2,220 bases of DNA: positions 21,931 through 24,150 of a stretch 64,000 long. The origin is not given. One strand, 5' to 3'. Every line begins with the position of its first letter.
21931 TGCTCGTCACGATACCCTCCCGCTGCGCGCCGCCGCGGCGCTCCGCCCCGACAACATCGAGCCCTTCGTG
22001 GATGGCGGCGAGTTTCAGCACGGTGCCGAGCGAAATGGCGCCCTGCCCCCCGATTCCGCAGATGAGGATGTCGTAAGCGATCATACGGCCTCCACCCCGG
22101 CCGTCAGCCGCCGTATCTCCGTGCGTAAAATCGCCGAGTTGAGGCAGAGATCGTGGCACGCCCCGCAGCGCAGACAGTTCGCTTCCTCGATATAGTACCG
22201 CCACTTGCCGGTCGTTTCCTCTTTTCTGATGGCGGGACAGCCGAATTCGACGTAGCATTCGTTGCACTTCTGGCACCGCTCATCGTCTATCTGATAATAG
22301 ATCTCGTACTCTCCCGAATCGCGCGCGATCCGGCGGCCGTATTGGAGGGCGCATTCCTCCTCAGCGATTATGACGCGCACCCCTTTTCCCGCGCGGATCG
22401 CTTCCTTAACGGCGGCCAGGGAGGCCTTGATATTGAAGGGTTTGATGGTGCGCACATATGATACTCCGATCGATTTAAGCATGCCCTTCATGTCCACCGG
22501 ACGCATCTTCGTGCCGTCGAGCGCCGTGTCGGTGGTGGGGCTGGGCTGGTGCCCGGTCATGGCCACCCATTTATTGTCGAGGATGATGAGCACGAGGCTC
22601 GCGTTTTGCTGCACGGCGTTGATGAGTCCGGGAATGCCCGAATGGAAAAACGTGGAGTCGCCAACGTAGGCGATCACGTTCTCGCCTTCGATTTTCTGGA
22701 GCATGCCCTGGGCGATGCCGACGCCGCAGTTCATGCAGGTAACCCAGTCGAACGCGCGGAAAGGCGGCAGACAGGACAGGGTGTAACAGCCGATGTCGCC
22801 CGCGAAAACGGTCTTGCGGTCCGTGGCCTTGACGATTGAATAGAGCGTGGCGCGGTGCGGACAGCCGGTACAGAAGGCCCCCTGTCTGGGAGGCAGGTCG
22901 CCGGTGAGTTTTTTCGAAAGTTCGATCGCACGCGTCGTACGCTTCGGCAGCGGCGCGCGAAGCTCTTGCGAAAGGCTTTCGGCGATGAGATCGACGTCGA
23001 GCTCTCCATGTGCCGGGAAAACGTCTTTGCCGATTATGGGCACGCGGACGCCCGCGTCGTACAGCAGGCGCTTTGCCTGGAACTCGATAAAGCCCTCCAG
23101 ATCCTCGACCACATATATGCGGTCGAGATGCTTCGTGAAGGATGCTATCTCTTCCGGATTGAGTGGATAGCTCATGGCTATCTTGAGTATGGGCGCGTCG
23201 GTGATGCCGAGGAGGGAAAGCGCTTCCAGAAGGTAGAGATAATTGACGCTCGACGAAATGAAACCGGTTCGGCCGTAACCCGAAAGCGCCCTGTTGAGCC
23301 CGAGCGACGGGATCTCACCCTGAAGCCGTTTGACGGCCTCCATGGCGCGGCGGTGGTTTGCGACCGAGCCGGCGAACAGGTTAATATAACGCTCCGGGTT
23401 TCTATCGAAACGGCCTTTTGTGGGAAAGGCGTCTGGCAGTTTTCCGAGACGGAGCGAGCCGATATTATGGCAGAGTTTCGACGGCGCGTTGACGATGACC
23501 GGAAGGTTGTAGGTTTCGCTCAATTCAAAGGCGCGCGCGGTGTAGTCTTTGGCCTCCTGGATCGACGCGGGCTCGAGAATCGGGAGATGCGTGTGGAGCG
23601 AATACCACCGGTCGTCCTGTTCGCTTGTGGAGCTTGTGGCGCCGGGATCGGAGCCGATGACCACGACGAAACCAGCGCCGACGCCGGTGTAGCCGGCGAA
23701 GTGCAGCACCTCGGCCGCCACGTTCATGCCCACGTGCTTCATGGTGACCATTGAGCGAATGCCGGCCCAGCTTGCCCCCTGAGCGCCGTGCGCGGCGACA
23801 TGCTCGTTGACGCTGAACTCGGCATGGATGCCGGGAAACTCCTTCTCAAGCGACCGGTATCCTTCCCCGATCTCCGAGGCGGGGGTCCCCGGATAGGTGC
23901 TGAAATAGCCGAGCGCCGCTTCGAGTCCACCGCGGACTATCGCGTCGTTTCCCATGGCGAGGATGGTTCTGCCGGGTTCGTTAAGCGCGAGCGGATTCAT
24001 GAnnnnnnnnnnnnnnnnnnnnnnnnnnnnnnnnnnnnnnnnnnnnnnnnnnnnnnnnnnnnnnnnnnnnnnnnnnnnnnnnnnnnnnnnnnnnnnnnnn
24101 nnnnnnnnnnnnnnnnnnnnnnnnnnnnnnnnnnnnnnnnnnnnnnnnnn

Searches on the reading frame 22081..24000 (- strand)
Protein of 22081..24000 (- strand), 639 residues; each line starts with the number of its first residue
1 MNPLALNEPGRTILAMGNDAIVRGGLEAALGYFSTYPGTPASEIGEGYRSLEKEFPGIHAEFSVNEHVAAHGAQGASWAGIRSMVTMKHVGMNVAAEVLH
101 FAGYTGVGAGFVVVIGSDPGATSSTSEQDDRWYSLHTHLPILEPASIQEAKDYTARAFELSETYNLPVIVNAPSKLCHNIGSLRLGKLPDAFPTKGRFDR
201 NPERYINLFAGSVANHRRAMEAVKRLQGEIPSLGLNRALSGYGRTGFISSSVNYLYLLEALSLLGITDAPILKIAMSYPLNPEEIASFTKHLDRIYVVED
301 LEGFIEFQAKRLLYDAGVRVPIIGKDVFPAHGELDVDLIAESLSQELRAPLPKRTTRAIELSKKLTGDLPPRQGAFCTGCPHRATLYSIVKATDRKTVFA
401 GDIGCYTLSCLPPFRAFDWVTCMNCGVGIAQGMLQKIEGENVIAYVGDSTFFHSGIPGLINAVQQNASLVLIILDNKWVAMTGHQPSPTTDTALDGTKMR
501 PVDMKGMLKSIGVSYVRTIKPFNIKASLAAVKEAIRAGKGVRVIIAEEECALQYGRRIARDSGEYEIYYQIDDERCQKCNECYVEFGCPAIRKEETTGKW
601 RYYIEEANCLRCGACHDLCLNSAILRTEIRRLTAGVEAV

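Call 3: search_protein_families(library=pfam, proteins=[window:22081-24000:-], max_evalue=1)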
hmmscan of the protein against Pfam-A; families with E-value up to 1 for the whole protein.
window:22081-24000:- (639 aa): 7 families
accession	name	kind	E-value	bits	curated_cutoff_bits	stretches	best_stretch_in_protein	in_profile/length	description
PF02775.26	TPP_enzyme_C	-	2.7e-21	76.4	21.9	1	402-544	1-149/151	Thiamine pyrophosphate enzyme, C-terminal TPP binding domain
PF01855.24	POR_N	-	7.2e-18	65.6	27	1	30-192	8-174/231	Pyruvate flavodoxin/ferredoxin oxidoreductase, thiamine diP-bdg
PF13237.11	Fer4_10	-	0.00049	20.4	25.5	1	570-619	3-52/53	4Fe-4S dicluster domain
PF13187.11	Fer4_9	-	0.0053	17.2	27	1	575-624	1-52/52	4Fe-4S dicluster domain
PF12797.12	Fer4_2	-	0.039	14.4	24.5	1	600-619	1-20/22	4Fe-4S binding domain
PF21455.3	PylD_N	-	0.2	12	27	1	423-482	46-105/112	Pyrrolysine biosynthesis protein PylD, N-terminal domain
PF12837.12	Fer4_6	-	0.33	11.4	25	1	570-590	3-21/24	4Fe-4S binding domain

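Call 4: search_protein_families(library=ncbifam, proteins=[window:22081-24000:-], max_evalue=1)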
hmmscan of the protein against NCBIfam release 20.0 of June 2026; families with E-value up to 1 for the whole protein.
window:22081-24000:- (639 aa): 65 families (the best 25 are shown)
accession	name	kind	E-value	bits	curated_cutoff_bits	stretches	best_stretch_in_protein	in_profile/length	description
TIGR03336.1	IOR_alpha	equivalog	8.1e-172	572.6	650.9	1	14-624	4-595/595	indolepyruvate ferredoxin oxidoreductase subunit alpha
NF009589.0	PRK13030.1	subfamily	1.8e-50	171.6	816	1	31-609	57-675/1170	indolepyruvate ferredoxin oxidoreductase family protein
NF009588.0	PRK13029.1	subfamily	1.4e-32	112.6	952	1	24-612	51-695/1196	indolepyruvate ferredoxin oxidoreductase family protein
NF006412.0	PRK08659.1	equivalog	3.5e-22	79.1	411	1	12-221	5-218/378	2-oxoacid:acceptor oxidoreductase subunit alpha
NF005507.0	PRK07119.1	subfamily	2.2e-18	66.2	399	1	12-175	4-172/352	3-methyl-2-oxobutanoate dehydrogenase subunit VorB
TIGR03710.1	OAFO_sf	subfamily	1e-16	60.7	482.75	1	7-178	188-364/561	2-oxoacid:acceptor oxidoreductase subunit alpha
NF007206.0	PRK09627.1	equivalog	1.3e-10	40.8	579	1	11-188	2-184/375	2-oxoglutarate synthase subunit alpha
NF043069.1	T4HPD_activ_SAM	equivalog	8.3e-07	28.7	425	1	532-623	9-96/299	trans-4-hydroxy-L-proline dehydratase activase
NF008820.0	PRK11866.1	equivalog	8.5e-07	28.6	402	1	372-499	13-144/287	2-oxoacid ferredoxin oxidoreductase subunit beta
TIGR02700.1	flavo_MJ0208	hypoth_equivalog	8.6e-06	25.2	251.35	1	566-627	140-197/234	dihydromethanopterin reductase (acceptor)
NF041170.1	Oxoac_fdxalpha_Archa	equivalog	1e-05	24.1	800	1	10-169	233-408/636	2-oxoacid:ferredoxin oxidoreductase subunit alpha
NF008819.1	PRK11865.1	equivalog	1.3e-05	24.6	405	1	376-491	20-143/300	pyruvate synthase subunit PorB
TIGR03287.1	methan_mark_16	hypoth_equivalog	3.5e-05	22.4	363.95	1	570-624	298-347/391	methanogenesis marker 16 metalloprotein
NF007201.0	PRK09622.1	equivalog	3.6e-05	22.8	590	1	27-177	25-178/405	2-oxoacid:ferredoxin oxidoreductase subunit alpha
NF008818.0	PRK11864.1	subfamily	6.3e-05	22.3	405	1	375-530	19-182/300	3-methyl-2-oxobutanoate dehydrogenase subunit beta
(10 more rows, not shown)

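Call 36: search_solved_structures(query=window:22081-24000:-, max_evalue=0.001)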
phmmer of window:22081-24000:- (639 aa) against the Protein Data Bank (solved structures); distinct sequences matched with E-value up to 0.001: 9.
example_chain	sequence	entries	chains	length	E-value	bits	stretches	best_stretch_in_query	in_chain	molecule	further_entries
1yd7_A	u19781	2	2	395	1.1e-16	63.7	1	14-179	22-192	2-keto acid:ferredoxin oxidoreductase subunit alpha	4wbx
6n2n_A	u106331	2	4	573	1.8e-10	43.3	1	7-182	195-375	Pyruvate flavodoxin/ferredoxin oxidoreductase domain protein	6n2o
8ys5_A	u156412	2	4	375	1.7e-08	36.7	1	11-189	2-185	2-oxoglutarate synthase subunit alpha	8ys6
7p62_I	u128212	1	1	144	0.00052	21.9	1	573-627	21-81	NADH-quinone oxidoreductase subunit I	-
7p69_I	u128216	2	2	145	0.00053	21.9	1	573-627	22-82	NADH-quinone oxidoreductase subunit I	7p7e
5c4i_C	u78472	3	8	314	0.00053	21.9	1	376-498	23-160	Oxalate oxidoreductase subunit beta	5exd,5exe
7p61_I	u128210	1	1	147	0.00054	21.8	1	573-627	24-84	NADH-quinone oxidoreductase subunit I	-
7p7k_I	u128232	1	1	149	0.00056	21.8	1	573-627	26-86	NADH-quinone oxidoreductase subunit I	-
7awt_I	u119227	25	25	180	0.00089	21.1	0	573-627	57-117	NADH-quinone oxidoreductase subunit I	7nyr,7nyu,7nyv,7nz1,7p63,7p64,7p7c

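Call 47: find_homologous_proteins(query=window:22081-24000:-, max_evalue=1e-50)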
Query window:22081-24000:- (639 aa): 7990 proteins with E <= 1e-50 among 8000 candidates; the best 120 are listed.
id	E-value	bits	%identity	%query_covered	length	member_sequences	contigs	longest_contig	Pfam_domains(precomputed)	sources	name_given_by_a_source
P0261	0.0e+0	1355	91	100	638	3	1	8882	PF01855.25,PF02775.27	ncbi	-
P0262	0.0e+0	1348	91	100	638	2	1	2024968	PF01855.25,PF02775.27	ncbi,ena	-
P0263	0.0e+0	1331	89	100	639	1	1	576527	PF01855.25,PF02775.27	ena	-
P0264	0.0e+0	1330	90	100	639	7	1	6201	PF01855.25,PF02775.27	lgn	-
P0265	0.0e+0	1290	87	99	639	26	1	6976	PF01855.25,PF02775.27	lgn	-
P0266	0.0e+0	1235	83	100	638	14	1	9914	PF01855.25,PF02775.27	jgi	-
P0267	0.0e+0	1172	79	99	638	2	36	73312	PF01855.25,PF02775.27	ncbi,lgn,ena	-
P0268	0.0e+0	1159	77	100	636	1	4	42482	PF01855.25,PF02775.27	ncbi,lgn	-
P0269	0.0e+0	1150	76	99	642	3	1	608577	PF01855.25,PF02775.27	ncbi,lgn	-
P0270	0.0e+0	1146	76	99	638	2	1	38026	PF01855.25,PF02775.27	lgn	-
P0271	0.0e+0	1144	76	99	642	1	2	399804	PF01855.25,PF02775.27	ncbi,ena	-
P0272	0.0e+0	1126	75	99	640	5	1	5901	PF01855.25,PF02775.27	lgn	-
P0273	0.0e+0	1118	75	100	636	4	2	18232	PF01855.25,PF02775.27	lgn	-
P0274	0.0e+0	1115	75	99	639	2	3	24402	PF01855.25,PF02775.27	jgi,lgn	jgi:indolepyruvate ferredoxin oxidoreductase alpha subunit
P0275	0.0e+0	1114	74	99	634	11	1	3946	PF01855.25,PF02775.27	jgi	jgi:indolepyruvate ferredoxin oxidoreductase alpha subunit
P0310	6.4e-245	833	59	99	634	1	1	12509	PF01855.25,PF02775.27,PF00037.33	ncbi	ncbi:MAG: indolepyruvate ferredoxin oxidoreductase subunit alpha [Deferrisomatales bacterium]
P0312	6.8e-244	829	58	98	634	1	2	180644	PF01855.25,PF02775.27,PF00037.33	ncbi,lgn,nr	ncbi:MAG: indolepyruvate ferredoxin oxidoreductase subunit alpha [Deltaproteobacteria bacterium]|nr:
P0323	1.2e-220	752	51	100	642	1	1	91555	PF01855.25,PF02775.27,PF12797.13,PF12837.13,PF00037.33,PF13237.12,PF13187.12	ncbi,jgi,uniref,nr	ncbi:MAG: indolepyruvate ferredoxin oxidoreductase subunit alpha [Candidatus Abyssobacteria bacteriu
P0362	6.4e-189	648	48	96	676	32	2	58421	PF01855.25,PF02775.27,PF12837.13,PF00037.33,PF12838.13,PF13237.12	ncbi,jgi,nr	ncbi:MAG: indolepyruvate ferredoxin oxidoreductase subunit alpha [Deltaproteobacteria bacterium]|nr:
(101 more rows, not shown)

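Call 48: find_encoding_contigs(protein=P0310, flank=6000, max_places=1)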
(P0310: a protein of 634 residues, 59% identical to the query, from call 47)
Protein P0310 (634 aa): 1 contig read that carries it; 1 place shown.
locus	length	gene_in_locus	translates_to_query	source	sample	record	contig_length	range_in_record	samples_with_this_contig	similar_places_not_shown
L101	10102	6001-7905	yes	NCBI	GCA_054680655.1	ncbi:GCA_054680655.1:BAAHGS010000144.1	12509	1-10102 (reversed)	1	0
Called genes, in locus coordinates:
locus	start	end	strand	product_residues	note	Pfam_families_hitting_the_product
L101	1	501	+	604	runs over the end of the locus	PF00654:Voltage_CLC, PF00571:CBS (weak)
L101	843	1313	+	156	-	-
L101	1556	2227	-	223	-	PF02254:TrkA_N, PF02080:TrkA_C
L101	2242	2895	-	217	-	PF02254:TrkA_N, PF03446:NAD_binding_2 (faint), PF03807:F420_oxidored (weak), PF02080:TrkA_C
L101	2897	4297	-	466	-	PF02386:TrkH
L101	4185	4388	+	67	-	-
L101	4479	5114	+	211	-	PF12225:DUF5981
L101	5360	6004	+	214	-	-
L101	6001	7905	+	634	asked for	PF01855:POR_N, PF02775:TPP_enzyme_C, PF00037:Fer4 (weak)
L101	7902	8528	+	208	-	PF01558:POR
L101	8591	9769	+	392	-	PF00188:CAP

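Call 49: find_encoding_contigs(protein=P0312, flank=6000, max_places=1)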
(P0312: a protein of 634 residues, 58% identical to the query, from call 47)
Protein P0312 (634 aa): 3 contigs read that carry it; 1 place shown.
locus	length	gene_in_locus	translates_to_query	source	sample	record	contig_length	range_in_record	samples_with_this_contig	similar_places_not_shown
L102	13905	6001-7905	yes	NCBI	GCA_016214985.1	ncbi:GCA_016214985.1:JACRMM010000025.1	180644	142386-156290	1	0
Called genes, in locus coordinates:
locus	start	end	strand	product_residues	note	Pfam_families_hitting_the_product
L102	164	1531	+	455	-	PF00672:HAMP, PF00990:GGDEF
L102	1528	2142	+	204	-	-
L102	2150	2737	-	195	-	-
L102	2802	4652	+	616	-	PF01541:GIY-YIG, PF27096:UvrC_M, PF02151:UVR, PF22920:UvrC_RNaseH, PF08459:UvrC_RNaseH_dom, PF00633:HHH (faint), PF12826:HHH_2, PF14520:HHH_5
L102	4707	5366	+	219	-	PF12225:DUF5981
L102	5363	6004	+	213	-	-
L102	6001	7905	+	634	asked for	PF01855:POR_N, PF00037:Fer4 (faint), PF02775:TPP_enzyme_C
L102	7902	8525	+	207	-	PF01558:POR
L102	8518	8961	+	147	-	PF01230:HIT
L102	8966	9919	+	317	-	PF00248:Aldo_ket_red, PF00037:Fer4 (faint), PF12797:Fer4_2 (faint), PF12837:Fer4_6 (faint), PF13237:Fer4_10 (weak), PF12838:Fer4_7 (weak)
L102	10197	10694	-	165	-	PF03783:CsgG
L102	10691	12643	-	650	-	PF00578:AhpC-TSA, PF08534:Redoxin (weak), PF07719:TPR_2 (weak), PF13414:TPR_11 (weak), PF13424:TPR_12 (weak), PF13432:TPR_16 (weak), PF00515:TPR_1 (weak), PF07719:TPR_2 (weak), +8 more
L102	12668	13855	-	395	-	PF00069:Pkinase, PF07714:PK_Tyr_Ser-Thr, PF03109:ABC1, PF01636:APH (weak), PF08308:PEGA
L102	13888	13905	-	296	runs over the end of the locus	PF13365:Trypsin_2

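Call 50: find_encoding_contigs(protein=P0323, flank=6000, max_places=1)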
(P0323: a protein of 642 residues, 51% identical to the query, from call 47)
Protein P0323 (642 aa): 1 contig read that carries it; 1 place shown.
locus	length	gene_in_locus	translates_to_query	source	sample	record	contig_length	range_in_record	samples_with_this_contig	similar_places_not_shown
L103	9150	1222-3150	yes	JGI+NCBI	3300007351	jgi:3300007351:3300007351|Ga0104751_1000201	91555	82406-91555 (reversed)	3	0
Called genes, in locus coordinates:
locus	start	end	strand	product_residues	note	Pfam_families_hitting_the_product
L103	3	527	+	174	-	?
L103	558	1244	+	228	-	-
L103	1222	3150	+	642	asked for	PF01855:POR_N, PF13237:Fer4_10 (faint), PF12837:Fer4_6 (faint), PF02775:TPP_enzyme_C, PF13187:Fer4_9 (weak), PF00037:Fer4, PF12797:Fer4_2 (weak)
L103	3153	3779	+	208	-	PF01558:POR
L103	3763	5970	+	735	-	PF00691:OmpA, PF17202:sCache_3_3 (weak), PF00672:HAMP, PF00512:HisKA, PF02518:HATPase_c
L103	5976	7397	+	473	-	PF00072:Response_reg, PF00158:Sigma54_activat, PF14532:Sigma54_activ_2, PF07728:AAA_5 (weak), PF25601:AAA_lid_14, PF02954:HTH_8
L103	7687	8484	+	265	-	PF25084:LbH_EIF2B (faint), PF25087:GMPPB_C (faint), PF00132:Hexapep (weak), PF14602:Hexapep_2 (faint), PF00132:Hexapep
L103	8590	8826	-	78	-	-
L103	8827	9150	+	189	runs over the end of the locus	PF18894:PhageMetallopep (faint)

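Call 51: find_encoding_contigs(protein=P0362, flank=6000, max_places=1)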
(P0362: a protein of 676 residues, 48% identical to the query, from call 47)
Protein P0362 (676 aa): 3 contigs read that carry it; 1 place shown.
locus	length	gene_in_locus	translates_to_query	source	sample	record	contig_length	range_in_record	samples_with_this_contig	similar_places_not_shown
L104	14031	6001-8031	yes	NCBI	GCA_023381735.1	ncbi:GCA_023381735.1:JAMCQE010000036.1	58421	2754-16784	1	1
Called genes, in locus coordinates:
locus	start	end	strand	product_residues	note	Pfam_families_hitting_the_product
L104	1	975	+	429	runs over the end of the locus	PF00037:Fer4 (faint), PF12837:Fer4_6 (faint), PF13183:Fer4_8, PF13237:Fer4_10 (weak), PF12838:Fer4_7, PF13484:Fer4_16, PF13534:Fer4_17, PF02754:CCG, +2 more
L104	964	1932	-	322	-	PF00781:DAGK_cat, PF01513:NAD_kinase (weak), PF19279:YegS_C (weak)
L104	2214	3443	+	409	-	-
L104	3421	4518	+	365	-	PF00089:Trypsin, PF13365:Trypsin_2, PF00595:PDZ (faint), PF17820:PDZ_6 (faint), PF13180:PDZ_2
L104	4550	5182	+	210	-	PF12225:DUF5981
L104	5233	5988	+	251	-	-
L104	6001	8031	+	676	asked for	PF01855:POR_N, PF13237:Fer4_10 (faint), PF12837:Fer4_6 (faint), PF02775:TPP_enzyme_C, PF12838:Fer4_7 (weak), PF00037:Fer4 (weak)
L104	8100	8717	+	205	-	PF01558:POR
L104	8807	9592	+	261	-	PF03167:UDG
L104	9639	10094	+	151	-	PF01957:NfeD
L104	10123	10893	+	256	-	PF01145:Band_7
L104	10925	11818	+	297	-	PF03446:NAD_binding_2, PF00393:6PGD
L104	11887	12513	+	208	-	PF04199:Cyclase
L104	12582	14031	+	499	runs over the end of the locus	PF00479:G6PD_N, PF02781:G6PD_C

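Call 83: search_dna_similar(query=window:22081-24000:-, collection=plasmids, mode=protein, max_rows=15, max_evalue=1e-20)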
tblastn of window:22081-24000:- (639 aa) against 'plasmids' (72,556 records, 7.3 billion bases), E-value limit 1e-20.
Records with a match: 174; places in all: 182; records where one place covers at least 80% of the query: 164.
Best place of each record, by identity: <60% 174.
By first word of the organism name: Pseudosulfitobacter 29; Sulfitobacter 19; Rhizobium 11; Aminobacter 9; Paraburkholderia 9; Variovorax 9; Bradyrhizobium 7; Burkholderia 6; Rhodococcus 6; Azospirillum 5; and 34 more.
By predicted mobility (MOB-suite, as given by PLSDB): non-mobilizable 130; mobilizable 23; conjugative 21.
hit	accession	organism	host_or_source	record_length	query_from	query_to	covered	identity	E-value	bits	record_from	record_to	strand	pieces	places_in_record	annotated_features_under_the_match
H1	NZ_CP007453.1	Peptoclostridium acidaminophilum DSM 3953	black mud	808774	10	628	97%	34.7%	1e-93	323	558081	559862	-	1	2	thiamine pyrophosphate-dependent enzyme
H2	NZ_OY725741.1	Monoglobus pectinilyticus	-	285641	16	624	95%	34.7%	2e-91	317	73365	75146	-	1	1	iorA: indolepyruvate ferredoxin oxidoreductase subunit alpha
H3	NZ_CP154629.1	Acetoanaerobium noterae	cell culture,Sludge of a digestion ...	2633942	14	629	96%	32.6%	3e-88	308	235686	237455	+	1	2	none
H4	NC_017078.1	Selenomonas ruminantium subsp. lactilytica TAM6421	-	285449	14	627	96%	32.6%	9e-92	318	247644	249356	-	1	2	iorA: indolepyruvate ferredoxin oxidoreductase subunit alpha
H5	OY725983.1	Phocaeicola massiliensis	-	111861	14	575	88%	32.8%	1e-66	244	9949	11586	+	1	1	record has no annotation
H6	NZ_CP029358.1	Azospirillum thermophilum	cell culture,hot spring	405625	20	618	94%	29.5%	2e-46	184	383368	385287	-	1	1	indolepyruvate ferredoxin oxidoreductase subunit alpha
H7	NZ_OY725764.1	Parabacteroides distasonis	-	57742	14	575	88%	30.5%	6e-58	219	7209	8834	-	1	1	thiamine pyrophosphate-dependent enzyme | indolepyruvate oxidoreductase subunit beta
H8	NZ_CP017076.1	Novosphingobium resinovorum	single cell,soil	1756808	10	629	97%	27.6%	2e-48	190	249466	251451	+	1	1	none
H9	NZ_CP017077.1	Novosphingobium resinovorum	single cell,soil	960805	3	609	95%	27.9%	2e-31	139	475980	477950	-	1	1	indolepyruvate ferredoxin oxidoreductase family protein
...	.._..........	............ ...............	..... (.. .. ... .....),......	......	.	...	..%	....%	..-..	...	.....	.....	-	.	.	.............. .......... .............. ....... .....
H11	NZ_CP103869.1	Novosphingobium humi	pure culture,soil biofilm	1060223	10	615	95%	27.7%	8e-51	197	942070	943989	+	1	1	none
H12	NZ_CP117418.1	Novosphingobium humi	Single cell,Soil from military shooting ...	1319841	10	615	95%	27.7%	2e-50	196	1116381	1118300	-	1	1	none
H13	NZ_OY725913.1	Bacteroides finegoldii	-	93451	14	557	85%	30.7%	2e-57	217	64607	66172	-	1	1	thiamine pyrophosphate-dependent enzyme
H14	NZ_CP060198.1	Aminobacter sp. MDW-2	cell culture,soil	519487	8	638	99%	26.5%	8e-28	127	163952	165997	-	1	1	indolepyruvate ferredoxin oxidoreductase family protein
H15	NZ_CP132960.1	Aminobacter niigataensis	cell culture,sediment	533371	8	638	99%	26.5%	9e-28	127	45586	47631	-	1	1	indolepyruvate ferredoxin oxidoreductase family protein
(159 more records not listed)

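Call 84: get_annotated_region(hit=H2, flank=4000)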
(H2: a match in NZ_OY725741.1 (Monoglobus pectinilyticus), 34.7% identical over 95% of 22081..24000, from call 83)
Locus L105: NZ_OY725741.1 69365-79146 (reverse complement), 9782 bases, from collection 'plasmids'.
description: Monoglobus pectinilyticus strain Ruminococcaceae species TSDC17.2-1.2 plasmid 17, complete sequence
organism: Monoglobus pectinilyticus (NCBI taxid 1981510)
taxonomy: Bacteria; Bacillota; Clostridia; Monoglobales; Monoglobaceae; Monoglobus; Monoglobus pectinilyticus
host: -; source: -; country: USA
typing (MOB-suite, as given by PLSDB): non-mobilizable
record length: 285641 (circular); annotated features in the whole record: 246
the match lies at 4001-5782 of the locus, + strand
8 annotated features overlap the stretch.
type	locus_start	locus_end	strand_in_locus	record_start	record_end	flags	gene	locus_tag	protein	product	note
CDS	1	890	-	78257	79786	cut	gpmI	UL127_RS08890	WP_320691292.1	2,3-bisphosphoglycerate-independent phosphoglycerate mutase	GO:0006096 - glycolytic process [Evidence IEA]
CDS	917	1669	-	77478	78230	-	tpiA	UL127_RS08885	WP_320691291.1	triose-phosphate isomerase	GO:0006096 - glycolytic process [Evidence IEA]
CDS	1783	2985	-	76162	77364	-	-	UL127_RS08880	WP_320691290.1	phosphoglycerate kinase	GO:0006096 - glycolytic process [Evidence IEA]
CDS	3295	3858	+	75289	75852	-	-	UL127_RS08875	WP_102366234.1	hypothetical protein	-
CDS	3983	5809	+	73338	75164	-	iorA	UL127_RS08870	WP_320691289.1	indolepyruvate ferredoxin oxidoreductase subunit alpha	-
CDS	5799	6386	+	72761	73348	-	-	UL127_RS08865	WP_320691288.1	indolepyruvate oxidoreductase subunit beta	-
CDS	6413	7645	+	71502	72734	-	-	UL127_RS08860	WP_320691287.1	phenylacetate--CoA ligase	-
CDS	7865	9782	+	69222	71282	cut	fusA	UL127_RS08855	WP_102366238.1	elongation factor G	GO:0006414 - translational elongation [Evidence IEA]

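Call 85: get_annotated_region(hit=H4, flank=4000)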
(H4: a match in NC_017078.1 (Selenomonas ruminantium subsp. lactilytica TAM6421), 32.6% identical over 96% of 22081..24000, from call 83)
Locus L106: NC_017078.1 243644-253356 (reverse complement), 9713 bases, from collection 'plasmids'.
description: Selenomonas ruminantium subsp. lactilytica TAM6421 plasmid pSRC1, complete sequence
organism: Selenomonas ruminantium subsp. lactilytica TAM6421 (NCBI taxid 927704)
taxonomy: Bacteria; Bacillota; Negativicutes; Selenomonadales; Selenomonadaceae; Selenomonas; Selenomonas ruminantium; Selenomonas ruminantium subsp. lactilytica TAM6421
host: -; source: -; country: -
typing (MOB-suite, as given by PLSDB): non-mobilizable
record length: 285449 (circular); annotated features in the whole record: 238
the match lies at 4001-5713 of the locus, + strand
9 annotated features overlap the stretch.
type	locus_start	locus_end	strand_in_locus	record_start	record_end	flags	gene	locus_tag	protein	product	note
CDS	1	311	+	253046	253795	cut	-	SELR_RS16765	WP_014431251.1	tetratricopeptide repeat protein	-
CDS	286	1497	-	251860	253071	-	-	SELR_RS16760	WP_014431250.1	WYL domain-containing protein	-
CDS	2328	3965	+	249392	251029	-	-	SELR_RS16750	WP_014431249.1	class I adenylate-forming enzyme family protein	-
CDS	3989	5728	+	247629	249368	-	iorA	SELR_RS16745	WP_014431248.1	indolepyruvate ferredoxin oxidoreductase subunit alpha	-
CDS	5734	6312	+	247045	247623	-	-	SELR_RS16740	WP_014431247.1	indolepyruvate oxidoreductase subunit beta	-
CDS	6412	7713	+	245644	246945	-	-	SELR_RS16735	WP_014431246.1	phenylacetate--CoA ligase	-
CDS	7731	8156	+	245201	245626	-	-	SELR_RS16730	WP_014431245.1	ACT domain-containing protein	-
CDS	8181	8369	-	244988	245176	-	-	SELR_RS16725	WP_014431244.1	hypothetical protein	-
CDS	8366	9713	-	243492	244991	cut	-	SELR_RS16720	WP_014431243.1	DNA methylase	-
